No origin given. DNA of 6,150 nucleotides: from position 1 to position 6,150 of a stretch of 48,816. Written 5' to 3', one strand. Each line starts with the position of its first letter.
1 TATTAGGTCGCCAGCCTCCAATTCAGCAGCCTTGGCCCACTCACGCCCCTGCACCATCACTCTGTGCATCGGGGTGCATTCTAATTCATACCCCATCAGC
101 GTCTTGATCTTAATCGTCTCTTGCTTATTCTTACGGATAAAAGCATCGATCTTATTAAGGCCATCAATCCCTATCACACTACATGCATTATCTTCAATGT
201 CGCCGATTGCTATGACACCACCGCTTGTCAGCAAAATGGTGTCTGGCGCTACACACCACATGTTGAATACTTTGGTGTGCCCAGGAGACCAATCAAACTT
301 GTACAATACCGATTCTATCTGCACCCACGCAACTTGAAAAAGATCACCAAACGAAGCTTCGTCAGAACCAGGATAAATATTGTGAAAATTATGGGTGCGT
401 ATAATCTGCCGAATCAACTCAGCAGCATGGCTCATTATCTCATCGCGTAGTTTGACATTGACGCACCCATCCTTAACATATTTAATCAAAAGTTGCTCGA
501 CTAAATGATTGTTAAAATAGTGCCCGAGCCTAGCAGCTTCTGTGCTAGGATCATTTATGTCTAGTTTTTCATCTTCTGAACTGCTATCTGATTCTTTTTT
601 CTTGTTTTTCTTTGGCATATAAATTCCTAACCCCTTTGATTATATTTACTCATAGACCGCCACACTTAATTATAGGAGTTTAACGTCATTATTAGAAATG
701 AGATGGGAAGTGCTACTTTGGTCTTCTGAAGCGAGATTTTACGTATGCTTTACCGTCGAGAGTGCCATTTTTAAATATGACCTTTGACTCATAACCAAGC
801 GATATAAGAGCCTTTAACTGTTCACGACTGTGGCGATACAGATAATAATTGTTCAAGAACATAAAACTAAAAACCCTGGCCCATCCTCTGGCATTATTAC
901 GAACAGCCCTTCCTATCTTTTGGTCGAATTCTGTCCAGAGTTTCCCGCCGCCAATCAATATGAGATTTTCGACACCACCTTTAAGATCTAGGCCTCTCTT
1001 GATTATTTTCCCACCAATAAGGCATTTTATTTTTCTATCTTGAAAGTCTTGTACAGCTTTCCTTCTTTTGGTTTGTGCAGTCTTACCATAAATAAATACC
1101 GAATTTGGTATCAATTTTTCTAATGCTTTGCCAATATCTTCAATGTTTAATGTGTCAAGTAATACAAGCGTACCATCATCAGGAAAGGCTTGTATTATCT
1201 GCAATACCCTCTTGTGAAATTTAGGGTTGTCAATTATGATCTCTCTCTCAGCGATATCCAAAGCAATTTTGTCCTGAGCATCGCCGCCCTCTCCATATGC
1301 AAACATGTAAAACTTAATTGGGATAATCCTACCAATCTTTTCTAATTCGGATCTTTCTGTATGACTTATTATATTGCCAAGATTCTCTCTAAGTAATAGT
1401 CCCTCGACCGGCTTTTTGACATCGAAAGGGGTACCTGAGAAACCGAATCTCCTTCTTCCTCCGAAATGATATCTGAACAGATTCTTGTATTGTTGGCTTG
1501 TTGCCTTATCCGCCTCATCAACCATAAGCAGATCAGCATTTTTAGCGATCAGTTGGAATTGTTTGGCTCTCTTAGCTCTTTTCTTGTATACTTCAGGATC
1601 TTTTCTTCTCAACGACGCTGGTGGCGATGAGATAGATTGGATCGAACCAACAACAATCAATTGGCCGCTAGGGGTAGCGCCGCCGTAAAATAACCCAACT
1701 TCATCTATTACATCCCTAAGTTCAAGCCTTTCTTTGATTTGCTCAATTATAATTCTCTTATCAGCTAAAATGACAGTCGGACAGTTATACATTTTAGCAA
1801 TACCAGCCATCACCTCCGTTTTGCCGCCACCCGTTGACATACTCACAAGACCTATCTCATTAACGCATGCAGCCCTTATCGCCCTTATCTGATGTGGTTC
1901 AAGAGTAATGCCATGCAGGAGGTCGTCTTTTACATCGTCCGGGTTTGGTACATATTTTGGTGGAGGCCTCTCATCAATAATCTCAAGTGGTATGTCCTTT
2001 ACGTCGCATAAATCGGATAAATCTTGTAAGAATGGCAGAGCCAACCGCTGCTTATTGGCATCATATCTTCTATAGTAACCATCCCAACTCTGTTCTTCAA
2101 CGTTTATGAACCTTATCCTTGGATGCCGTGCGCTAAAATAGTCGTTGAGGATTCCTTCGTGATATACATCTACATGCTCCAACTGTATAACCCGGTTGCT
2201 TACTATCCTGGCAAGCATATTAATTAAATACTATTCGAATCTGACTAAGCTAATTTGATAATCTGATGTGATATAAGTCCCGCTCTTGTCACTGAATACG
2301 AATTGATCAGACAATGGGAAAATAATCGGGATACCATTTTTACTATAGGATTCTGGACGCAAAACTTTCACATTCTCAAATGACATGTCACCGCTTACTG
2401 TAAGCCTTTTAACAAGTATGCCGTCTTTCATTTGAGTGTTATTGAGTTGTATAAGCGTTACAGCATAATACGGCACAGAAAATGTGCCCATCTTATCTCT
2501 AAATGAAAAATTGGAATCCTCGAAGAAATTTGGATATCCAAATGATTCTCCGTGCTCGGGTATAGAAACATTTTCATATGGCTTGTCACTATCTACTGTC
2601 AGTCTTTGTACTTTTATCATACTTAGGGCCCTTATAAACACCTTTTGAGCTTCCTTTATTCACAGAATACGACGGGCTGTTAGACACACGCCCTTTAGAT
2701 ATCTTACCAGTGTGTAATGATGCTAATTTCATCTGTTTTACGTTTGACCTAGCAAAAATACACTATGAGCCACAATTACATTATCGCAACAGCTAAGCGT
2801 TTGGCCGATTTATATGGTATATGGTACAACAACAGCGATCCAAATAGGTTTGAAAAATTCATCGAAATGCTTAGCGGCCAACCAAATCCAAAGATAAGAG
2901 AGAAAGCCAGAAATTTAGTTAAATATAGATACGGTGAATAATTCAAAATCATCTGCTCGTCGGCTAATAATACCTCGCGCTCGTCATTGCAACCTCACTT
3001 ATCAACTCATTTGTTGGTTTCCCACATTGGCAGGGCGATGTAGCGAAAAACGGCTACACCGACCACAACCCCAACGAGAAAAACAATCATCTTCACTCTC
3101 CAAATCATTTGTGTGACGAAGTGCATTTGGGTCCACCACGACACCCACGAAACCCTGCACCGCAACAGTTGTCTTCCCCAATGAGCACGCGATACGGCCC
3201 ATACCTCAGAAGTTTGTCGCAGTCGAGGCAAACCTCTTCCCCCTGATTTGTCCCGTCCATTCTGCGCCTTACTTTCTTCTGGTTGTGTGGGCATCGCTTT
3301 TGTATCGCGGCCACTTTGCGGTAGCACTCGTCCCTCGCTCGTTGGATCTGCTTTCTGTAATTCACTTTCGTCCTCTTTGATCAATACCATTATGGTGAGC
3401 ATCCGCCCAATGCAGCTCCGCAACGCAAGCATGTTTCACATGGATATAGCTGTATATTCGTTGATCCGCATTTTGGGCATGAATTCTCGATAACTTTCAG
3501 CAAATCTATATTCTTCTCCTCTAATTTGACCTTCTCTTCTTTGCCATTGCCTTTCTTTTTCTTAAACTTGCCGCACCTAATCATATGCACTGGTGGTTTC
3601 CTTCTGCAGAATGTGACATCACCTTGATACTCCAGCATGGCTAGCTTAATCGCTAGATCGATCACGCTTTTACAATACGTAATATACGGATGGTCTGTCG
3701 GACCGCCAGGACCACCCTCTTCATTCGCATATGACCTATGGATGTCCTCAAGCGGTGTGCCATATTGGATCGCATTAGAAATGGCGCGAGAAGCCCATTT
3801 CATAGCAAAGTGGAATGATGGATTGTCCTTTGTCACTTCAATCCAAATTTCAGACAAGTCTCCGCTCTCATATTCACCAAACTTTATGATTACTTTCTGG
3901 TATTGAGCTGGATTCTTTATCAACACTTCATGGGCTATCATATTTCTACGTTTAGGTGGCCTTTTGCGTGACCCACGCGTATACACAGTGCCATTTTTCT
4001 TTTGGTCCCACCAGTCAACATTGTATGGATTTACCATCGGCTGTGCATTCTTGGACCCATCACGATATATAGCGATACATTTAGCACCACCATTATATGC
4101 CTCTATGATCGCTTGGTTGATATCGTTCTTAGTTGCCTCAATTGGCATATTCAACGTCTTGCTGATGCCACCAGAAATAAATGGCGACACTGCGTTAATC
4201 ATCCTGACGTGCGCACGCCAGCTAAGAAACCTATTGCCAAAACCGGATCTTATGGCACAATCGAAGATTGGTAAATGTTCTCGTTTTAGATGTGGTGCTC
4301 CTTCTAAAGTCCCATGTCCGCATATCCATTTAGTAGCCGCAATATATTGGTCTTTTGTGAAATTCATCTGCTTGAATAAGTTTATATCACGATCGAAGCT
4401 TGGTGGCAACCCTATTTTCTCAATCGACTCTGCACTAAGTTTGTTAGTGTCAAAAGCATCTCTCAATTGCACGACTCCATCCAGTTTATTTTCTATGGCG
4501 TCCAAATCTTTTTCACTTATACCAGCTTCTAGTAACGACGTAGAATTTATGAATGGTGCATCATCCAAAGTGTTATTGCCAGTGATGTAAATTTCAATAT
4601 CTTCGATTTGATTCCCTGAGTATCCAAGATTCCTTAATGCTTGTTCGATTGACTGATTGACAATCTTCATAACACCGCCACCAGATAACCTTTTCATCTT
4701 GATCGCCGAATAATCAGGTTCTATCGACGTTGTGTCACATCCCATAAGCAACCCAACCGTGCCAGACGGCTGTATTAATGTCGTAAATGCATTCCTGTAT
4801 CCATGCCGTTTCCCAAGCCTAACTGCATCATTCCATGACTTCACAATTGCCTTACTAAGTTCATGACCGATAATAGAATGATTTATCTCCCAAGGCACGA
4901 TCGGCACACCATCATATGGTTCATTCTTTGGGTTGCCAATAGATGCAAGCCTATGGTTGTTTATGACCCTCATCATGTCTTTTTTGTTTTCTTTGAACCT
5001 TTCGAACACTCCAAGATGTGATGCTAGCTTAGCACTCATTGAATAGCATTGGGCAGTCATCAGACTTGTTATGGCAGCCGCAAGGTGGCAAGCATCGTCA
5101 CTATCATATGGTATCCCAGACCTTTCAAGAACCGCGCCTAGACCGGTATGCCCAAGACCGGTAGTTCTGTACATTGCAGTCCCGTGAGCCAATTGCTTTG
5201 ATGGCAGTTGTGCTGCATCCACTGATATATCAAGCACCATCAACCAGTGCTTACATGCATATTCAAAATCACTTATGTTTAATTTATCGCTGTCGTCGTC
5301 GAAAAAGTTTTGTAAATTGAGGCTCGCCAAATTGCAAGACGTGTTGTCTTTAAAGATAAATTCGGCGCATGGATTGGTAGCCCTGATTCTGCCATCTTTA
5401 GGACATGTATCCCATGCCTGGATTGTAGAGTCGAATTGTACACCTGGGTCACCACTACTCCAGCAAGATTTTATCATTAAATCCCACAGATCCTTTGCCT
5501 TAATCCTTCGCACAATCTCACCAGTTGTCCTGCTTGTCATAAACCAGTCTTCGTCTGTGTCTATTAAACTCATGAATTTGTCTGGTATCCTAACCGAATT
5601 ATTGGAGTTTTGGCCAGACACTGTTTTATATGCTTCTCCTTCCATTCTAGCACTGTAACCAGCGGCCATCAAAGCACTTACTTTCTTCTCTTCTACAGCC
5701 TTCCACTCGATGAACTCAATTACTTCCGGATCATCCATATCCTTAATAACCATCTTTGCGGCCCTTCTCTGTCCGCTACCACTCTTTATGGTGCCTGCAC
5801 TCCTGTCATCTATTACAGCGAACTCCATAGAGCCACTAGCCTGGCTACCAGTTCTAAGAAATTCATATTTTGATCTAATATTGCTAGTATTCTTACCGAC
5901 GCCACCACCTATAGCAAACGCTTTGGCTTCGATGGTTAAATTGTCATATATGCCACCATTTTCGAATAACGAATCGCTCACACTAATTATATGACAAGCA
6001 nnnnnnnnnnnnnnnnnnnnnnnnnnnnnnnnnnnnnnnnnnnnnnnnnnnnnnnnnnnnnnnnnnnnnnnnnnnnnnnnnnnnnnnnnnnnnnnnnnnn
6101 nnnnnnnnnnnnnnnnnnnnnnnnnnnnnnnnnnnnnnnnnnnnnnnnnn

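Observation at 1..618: Intein inserted in a T4 gp55-like late sigma factor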

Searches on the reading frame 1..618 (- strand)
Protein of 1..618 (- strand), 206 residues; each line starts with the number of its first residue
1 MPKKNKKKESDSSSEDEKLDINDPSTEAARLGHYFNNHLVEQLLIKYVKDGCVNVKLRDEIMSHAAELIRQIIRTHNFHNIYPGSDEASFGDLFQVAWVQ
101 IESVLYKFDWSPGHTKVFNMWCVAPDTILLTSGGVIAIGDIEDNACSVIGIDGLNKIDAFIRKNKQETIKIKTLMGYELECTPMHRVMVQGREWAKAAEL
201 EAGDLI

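Call 5: search_protein_families(library=pfam, proteins=[window:1-618:-], max_evalue=10)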
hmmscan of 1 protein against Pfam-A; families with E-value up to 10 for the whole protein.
window:1-618:- (206 aa): 1 family
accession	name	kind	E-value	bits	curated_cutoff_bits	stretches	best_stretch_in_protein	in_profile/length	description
PF14890.11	Intein_splicing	-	3.4e-05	24.1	35.8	1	156-206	37-92/155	Intein splicing domain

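Call 6: search_protein_families(library=phrogs, proteins=[window:1-618:-], max_evalue=1)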
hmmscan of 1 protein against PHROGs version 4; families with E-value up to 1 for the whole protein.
window:1-618:- (206 aa): 4 families
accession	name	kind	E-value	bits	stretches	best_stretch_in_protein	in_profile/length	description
phrog_23171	-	unknown function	0.0047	18.1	0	41-83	14-56/80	-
phrog_30356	-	DNA, RNA and nucleotide metabolism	0.054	12.5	1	119-193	382-456/823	helicase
phrog_15722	-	unknown function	0.11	13.4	1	38-124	10-91/161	-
phrog_9068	-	unknown function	0.22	12.2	1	25-54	137-166/175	-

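Call 7: search_protein_families(library=ncbifam, proteins=[window:1-618:-], max_evalue=10)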
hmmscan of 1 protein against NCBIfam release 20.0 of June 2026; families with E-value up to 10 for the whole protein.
window:1-618:- (206 aa): 4 families
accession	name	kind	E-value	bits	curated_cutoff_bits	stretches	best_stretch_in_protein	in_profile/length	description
TIGR01445.1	intein_Nterm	domain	1e-09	39.2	24.5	1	122-189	1-83/83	intein N-terminal splicing region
NF003159.0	PRK04132.1-4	equivalog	0.00061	17.9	999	1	145-204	95-163/852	replication factor C small subunit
NF003158.0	PRK04132.1-3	equivalog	0.00093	16.4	1750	1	160-204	116-165/1437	replication factor C small subunit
NF003157.0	PRK04132.1-2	equivalog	0.0026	15.7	1103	1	143-204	83-153/864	replication factor C small subunit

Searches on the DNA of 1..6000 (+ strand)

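Call 8: search_dna_similar(query=window:1-6000:+, collection=phages, mode=near, max_rows=15)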
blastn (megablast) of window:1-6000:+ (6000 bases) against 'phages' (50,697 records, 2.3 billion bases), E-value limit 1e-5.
No match.
